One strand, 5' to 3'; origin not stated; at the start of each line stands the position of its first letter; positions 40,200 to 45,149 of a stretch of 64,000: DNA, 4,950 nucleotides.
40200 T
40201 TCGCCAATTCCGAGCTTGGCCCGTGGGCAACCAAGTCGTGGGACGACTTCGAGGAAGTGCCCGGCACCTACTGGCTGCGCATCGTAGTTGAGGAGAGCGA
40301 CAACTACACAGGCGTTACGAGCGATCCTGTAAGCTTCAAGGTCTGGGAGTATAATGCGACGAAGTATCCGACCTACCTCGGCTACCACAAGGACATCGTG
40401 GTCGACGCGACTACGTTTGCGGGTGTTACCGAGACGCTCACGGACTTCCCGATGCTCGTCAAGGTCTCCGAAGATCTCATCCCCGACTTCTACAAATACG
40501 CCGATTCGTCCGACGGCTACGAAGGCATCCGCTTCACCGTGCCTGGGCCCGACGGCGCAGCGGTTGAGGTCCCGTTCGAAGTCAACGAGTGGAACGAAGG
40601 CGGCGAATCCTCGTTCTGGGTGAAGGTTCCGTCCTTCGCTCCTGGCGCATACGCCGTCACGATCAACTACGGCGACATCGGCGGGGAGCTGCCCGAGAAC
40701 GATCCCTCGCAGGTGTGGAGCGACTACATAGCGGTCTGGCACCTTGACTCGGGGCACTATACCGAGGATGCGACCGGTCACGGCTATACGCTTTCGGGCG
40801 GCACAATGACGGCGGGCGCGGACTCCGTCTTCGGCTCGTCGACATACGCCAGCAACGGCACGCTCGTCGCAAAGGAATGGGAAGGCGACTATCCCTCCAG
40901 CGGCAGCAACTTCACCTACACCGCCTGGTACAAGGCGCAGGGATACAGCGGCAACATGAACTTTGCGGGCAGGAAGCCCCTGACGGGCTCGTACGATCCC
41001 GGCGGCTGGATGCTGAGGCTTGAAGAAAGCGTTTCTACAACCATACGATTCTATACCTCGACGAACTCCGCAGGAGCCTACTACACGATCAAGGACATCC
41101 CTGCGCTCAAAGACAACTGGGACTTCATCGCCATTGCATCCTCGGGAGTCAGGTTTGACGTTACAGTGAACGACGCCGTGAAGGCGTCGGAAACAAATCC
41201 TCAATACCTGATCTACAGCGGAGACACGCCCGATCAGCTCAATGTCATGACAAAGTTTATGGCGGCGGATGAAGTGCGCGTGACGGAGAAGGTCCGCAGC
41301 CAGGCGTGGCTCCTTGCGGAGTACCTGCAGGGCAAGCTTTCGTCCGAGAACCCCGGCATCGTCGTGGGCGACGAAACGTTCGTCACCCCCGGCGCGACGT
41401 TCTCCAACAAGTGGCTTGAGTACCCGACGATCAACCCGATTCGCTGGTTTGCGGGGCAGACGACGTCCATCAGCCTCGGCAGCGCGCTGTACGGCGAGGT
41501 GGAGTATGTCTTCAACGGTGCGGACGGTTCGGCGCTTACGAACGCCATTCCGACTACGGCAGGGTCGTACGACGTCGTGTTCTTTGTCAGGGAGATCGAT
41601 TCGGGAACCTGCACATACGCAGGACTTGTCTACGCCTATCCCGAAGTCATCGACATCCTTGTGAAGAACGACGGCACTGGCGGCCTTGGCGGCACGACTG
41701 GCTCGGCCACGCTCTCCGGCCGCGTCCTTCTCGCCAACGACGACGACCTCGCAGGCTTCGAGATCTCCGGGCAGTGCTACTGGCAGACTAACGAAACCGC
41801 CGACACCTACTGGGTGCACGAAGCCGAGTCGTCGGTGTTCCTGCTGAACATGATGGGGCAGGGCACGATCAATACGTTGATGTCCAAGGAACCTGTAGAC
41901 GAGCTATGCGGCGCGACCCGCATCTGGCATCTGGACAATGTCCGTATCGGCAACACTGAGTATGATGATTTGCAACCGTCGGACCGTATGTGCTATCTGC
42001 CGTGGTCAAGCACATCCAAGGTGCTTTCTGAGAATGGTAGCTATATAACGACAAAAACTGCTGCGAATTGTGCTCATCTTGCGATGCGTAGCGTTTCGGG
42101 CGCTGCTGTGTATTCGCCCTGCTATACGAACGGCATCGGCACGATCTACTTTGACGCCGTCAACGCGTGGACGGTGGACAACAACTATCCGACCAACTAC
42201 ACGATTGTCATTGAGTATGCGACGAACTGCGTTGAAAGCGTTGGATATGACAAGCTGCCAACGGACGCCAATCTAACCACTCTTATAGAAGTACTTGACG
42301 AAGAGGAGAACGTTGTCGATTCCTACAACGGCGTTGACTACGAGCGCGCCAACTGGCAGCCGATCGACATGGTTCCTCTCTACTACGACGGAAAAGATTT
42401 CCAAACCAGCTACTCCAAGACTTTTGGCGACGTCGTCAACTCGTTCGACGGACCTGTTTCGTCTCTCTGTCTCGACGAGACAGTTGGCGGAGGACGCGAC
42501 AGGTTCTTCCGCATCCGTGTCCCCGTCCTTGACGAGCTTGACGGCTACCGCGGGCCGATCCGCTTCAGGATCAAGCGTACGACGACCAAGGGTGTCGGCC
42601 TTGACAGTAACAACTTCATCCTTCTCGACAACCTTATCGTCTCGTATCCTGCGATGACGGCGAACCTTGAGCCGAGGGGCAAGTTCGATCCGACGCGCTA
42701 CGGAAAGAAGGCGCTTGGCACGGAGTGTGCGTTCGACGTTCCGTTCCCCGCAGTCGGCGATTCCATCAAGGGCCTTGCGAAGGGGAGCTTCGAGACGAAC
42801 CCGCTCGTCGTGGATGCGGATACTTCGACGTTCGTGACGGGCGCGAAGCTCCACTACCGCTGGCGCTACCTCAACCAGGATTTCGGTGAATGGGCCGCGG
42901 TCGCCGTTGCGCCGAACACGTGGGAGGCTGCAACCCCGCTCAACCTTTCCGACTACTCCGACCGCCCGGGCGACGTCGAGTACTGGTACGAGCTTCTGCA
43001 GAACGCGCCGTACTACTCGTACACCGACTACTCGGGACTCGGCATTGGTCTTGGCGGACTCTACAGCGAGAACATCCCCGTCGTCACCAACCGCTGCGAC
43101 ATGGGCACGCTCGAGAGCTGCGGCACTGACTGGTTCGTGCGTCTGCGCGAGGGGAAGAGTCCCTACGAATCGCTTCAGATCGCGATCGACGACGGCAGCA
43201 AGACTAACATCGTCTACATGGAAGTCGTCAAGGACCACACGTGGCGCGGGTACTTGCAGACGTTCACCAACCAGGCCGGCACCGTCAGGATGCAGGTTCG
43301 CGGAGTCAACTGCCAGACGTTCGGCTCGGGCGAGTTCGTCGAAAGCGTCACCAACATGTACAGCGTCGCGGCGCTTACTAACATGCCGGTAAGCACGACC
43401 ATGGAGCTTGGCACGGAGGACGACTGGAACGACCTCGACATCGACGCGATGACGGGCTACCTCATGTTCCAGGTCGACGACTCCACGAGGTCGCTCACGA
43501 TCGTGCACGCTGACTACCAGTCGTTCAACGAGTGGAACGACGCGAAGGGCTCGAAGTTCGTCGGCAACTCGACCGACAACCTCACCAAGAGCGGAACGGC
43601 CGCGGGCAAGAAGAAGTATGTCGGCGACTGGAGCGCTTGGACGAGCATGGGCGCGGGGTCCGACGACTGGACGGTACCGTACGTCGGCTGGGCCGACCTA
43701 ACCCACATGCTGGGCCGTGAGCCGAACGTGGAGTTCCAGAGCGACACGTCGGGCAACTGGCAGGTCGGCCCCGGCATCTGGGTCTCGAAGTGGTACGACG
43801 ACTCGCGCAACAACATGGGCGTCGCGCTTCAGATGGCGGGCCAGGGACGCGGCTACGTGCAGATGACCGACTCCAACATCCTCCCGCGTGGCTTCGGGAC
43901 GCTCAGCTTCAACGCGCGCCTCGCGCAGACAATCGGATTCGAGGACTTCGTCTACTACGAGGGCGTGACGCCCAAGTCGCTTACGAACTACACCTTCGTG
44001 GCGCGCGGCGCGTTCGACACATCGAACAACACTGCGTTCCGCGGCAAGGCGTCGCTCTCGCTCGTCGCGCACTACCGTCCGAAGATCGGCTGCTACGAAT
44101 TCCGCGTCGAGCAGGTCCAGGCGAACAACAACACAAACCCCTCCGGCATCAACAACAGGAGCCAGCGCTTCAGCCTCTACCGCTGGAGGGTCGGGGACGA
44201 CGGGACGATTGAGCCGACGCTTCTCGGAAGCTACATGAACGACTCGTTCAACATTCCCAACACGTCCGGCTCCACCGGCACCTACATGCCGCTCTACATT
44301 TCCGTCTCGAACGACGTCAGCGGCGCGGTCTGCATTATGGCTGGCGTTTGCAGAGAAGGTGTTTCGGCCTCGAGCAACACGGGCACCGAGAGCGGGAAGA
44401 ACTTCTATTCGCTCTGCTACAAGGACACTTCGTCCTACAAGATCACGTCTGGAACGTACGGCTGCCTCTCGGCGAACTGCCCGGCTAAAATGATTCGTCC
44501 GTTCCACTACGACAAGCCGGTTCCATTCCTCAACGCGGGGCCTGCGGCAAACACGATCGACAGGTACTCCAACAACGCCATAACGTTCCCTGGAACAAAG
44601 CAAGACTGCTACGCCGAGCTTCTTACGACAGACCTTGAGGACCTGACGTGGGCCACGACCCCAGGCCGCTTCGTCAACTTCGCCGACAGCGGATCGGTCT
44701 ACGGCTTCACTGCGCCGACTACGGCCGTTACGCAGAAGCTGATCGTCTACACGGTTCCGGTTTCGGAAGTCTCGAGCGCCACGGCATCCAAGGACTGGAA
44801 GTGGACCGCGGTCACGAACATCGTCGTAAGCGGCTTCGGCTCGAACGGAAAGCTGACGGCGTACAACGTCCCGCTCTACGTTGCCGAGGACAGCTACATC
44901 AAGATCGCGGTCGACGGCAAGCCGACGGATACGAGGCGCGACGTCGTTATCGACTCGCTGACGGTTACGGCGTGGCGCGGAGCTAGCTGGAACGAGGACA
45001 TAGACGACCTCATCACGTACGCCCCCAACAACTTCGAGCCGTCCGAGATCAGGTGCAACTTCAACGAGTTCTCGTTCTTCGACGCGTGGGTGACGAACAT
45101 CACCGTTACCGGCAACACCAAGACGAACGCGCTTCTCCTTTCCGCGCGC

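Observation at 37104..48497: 3797-aa exported megaprotein with a triplicated roughly 300-aa glycine-rich module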

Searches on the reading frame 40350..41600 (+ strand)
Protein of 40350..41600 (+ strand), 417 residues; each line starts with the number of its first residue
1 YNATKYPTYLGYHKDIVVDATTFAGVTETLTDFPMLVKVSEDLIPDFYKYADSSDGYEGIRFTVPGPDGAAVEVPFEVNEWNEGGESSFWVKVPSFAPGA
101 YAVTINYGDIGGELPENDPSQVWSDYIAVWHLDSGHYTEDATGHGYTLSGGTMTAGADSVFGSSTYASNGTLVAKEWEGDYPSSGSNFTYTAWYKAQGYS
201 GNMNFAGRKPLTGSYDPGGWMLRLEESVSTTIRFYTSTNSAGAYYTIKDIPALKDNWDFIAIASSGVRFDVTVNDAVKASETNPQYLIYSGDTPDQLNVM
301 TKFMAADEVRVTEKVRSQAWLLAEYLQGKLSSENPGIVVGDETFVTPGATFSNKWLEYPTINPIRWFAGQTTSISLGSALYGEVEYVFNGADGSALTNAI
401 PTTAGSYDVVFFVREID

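Call 58: search_protein_families(library=pfam, proteins=[window:40350-41600:+], max_evalue=10)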
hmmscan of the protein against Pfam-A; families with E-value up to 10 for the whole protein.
window:40350-41600:+ (417 aa): 3 families
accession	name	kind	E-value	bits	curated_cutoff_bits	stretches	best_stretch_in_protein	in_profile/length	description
PF13385.13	Laminin_G_3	-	2.6e-06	28.1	27.6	1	185-294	16-118/151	Concanavalin A-like lectin/glucanases superfamily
PF10102.14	DUF2341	-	0.017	16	23.4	1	58-112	3-55/84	Domain of unknown function (DUF2341)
PF03628.18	PapG_C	-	0.13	12.7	20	1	364-391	69-96/108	PapG chaperone-binding domain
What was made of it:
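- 40521..40685 (+): DUF2341-like stretch (aa ~1140-1194), sub-threshold in this protein. call 58: 16 bits against a 23.4-bit cut-off.
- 40902..41231 (+): LamG_3 / concanavalin-A-like lectin domain (aa ~1267-1376). call 58: E 2.6e-6, 28.1 bits against a 27.6-bit cut-off.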

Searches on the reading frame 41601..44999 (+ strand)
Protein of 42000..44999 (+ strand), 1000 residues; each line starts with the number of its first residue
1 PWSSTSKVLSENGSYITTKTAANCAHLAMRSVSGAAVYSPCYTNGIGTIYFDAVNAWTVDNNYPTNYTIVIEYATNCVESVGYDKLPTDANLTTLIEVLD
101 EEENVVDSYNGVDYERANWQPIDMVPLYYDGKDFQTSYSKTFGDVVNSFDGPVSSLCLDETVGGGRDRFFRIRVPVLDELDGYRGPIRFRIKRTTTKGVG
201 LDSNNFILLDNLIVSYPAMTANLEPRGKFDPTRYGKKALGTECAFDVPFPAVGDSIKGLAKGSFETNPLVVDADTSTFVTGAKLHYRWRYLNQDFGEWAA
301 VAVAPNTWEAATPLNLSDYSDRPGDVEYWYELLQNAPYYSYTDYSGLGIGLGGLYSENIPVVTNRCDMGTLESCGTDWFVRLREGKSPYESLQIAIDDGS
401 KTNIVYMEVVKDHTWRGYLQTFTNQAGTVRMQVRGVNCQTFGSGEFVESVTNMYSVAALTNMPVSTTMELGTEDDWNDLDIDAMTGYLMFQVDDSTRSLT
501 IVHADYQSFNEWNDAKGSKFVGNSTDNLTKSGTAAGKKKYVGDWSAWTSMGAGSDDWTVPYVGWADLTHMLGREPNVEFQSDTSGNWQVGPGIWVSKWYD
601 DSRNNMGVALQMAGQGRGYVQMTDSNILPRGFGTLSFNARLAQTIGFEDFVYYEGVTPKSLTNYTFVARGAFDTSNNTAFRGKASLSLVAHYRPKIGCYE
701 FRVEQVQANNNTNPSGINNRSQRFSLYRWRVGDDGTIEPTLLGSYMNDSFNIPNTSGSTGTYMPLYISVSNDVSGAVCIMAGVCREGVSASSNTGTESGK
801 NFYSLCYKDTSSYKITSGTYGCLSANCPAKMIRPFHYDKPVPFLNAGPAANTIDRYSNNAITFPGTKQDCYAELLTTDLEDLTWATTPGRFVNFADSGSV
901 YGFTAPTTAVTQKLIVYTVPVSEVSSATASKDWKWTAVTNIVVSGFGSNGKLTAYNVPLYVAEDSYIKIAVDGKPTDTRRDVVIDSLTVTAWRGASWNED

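Call 40: search_protein_families(library=phrogs, proteins=[window:42000-44999:+], max_evalue=0.01)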
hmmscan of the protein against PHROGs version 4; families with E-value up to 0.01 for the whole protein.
window:42000-44999:+ (1000 aa): 0 families

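Call 82: search_solved_structures(query=A7, max_evalue=10)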
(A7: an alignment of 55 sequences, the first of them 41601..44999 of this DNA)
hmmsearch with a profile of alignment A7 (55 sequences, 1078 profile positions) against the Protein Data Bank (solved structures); distinct sequences matched with E-value up to 10: 1.
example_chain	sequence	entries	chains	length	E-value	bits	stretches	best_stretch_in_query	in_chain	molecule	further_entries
6p8t_A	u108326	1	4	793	0.1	13.6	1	309-370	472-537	Phenylalanine--tRNA ligase beta subunit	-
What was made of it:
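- Aa 1500-2632 are uncharacterised (call 82).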
